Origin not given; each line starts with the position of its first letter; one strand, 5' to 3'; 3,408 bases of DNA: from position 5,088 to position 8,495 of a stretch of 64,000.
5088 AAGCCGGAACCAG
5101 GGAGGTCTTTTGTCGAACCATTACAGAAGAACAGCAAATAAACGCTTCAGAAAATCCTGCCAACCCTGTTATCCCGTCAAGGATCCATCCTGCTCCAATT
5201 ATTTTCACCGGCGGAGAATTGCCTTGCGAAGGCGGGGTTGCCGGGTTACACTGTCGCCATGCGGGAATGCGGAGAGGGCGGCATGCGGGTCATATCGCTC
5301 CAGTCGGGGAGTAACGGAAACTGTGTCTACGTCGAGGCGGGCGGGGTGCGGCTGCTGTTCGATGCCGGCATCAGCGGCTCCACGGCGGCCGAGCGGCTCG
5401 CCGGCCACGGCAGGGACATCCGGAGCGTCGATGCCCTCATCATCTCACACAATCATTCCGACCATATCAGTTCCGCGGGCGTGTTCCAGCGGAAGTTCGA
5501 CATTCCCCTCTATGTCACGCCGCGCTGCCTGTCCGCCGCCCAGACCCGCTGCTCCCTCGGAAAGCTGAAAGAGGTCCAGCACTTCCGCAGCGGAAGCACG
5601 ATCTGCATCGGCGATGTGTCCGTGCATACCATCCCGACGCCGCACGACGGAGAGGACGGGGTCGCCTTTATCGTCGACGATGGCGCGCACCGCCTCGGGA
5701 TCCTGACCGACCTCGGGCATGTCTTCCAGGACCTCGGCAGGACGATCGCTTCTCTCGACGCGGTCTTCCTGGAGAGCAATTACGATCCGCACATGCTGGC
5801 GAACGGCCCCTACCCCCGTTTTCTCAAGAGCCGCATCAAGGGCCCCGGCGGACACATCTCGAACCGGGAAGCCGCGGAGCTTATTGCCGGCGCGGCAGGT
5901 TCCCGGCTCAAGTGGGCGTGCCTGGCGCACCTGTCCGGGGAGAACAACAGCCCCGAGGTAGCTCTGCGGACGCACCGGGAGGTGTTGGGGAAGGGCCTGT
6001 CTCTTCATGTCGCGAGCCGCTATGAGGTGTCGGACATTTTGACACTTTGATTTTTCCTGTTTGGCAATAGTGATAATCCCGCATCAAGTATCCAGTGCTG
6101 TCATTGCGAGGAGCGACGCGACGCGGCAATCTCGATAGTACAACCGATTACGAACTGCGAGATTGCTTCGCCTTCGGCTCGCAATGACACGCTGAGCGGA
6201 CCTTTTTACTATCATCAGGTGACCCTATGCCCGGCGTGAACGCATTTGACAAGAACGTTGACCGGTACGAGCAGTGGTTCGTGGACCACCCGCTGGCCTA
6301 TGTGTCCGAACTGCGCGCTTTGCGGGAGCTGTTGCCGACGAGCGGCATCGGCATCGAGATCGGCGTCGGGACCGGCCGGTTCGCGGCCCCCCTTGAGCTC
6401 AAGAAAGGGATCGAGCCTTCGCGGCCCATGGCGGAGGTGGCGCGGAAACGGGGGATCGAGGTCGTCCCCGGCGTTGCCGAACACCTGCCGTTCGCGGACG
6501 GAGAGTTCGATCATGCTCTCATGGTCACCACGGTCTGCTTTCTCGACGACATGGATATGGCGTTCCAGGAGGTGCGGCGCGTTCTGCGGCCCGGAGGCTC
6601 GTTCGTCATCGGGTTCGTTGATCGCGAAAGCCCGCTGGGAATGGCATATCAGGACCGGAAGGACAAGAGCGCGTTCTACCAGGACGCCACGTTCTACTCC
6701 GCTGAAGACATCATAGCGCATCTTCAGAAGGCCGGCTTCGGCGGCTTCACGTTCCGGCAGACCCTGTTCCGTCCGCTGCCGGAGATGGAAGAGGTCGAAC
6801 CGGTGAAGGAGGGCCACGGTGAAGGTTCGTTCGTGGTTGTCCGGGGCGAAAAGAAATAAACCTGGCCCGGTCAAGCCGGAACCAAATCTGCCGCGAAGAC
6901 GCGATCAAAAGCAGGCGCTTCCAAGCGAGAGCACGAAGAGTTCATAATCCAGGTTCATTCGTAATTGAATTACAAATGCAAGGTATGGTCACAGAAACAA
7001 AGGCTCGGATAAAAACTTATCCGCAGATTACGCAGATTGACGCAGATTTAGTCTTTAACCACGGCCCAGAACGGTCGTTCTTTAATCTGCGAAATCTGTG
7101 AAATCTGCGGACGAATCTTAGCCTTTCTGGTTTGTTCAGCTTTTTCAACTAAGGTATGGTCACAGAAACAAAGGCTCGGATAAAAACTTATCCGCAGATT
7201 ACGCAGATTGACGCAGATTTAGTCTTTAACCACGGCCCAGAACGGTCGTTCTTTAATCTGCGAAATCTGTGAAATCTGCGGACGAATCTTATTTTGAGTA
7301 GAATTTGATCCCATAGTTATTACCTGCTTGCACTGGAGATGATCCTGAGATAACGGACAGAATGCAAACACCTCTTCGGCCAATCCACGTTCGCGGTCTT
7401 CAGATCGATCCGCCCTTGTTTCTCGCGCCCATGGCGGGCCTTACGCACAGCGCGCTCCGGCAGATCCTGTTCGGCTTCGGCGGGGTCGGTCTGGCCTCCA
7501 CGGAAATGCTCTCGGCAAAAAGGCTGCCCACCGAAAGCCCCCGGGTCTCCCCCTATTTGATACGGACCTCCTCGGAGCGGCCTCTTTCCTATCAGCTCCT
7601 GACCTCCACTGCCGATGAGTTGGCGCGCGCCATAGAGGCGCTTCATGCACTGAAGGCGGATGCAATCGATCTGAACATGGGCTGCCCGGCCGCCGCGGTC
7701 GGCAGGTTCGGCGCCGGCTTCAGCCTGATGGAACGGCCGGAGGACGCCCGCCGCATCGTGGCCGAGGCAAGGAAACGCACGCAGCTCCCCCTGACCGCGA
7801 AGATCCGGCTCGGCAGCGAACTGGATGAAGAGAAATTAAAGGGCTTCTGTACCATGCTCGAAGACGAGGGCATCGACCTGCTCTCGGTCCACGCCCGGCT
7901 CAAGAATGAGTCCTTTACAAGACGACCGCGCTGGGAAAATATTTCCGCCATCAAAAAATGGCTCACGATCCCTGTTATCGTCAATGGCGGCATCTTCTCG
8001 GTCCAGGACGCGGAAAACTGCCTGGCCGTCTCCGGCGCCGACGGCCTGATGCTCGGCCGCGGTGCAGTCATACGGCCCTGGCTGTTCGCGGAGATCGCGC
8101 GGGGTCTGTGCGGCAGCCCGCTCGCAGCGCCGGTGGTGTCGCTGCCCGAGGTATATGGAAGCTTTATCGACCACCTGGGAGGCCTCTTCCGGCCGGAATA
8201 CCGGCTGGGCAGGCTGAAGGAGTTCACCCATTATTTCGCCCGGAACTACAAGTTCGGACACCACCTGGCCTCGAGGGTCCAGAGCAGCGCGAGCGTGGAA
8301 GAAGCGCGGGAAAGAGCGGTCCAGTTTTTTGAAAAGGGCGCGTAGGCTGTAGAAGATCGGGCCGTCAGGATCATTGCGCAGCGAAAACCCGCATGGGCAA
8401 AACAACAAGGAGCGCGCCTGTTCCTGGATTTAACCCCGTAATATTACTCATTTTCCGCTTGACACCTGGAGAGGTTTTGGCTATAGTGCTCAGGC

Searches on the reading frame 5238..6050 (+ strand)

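Call 85: search_protein_families(library=pfam, proteins=[window:5238-6050:+], max_evalue=0.0001)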
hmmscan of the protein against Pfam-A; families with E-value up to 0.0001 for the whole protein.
window:5238-6050:+ (270 aa): 3 families
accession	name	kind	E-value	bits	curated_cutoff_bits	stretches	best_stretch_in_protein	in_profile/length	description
PF12706.13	Lactamase_B_2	-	9.9e-17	61.6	27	1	38-223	2-194/200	Beta-lactamase superfamily domain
PF00753.33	Lactamase_B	-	5.9e-15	56.2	22.7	1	26-95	5-75/196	Metallo-beta-lactamase superfamily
PF13483.12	Lactamase_B_3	-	3.8e-07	30.7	24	1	27-164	7-116/160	Beta-lactamase superfamily domain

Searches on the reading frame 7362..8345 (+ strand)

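Call 85: search_protein_families(library=pfam, proteins=[window:7362-8345:+], max_evalue=0.0001)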
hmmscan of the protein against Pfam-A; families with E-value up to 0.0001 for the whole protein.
window:7362-8345:+ (327 aa): 2 families
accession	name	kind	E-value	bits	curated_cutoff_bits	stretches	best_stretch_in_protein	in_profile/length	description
PF01207.24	Dus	-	2.8e-60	204.5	20.4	1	21-247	2-229/311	Dihydrouridine synthase (Dus)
PF01180.27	DHO_dh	-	4.3e-05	23.3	27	0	193-249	229-287/291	Dihydroorotate dehydrogenase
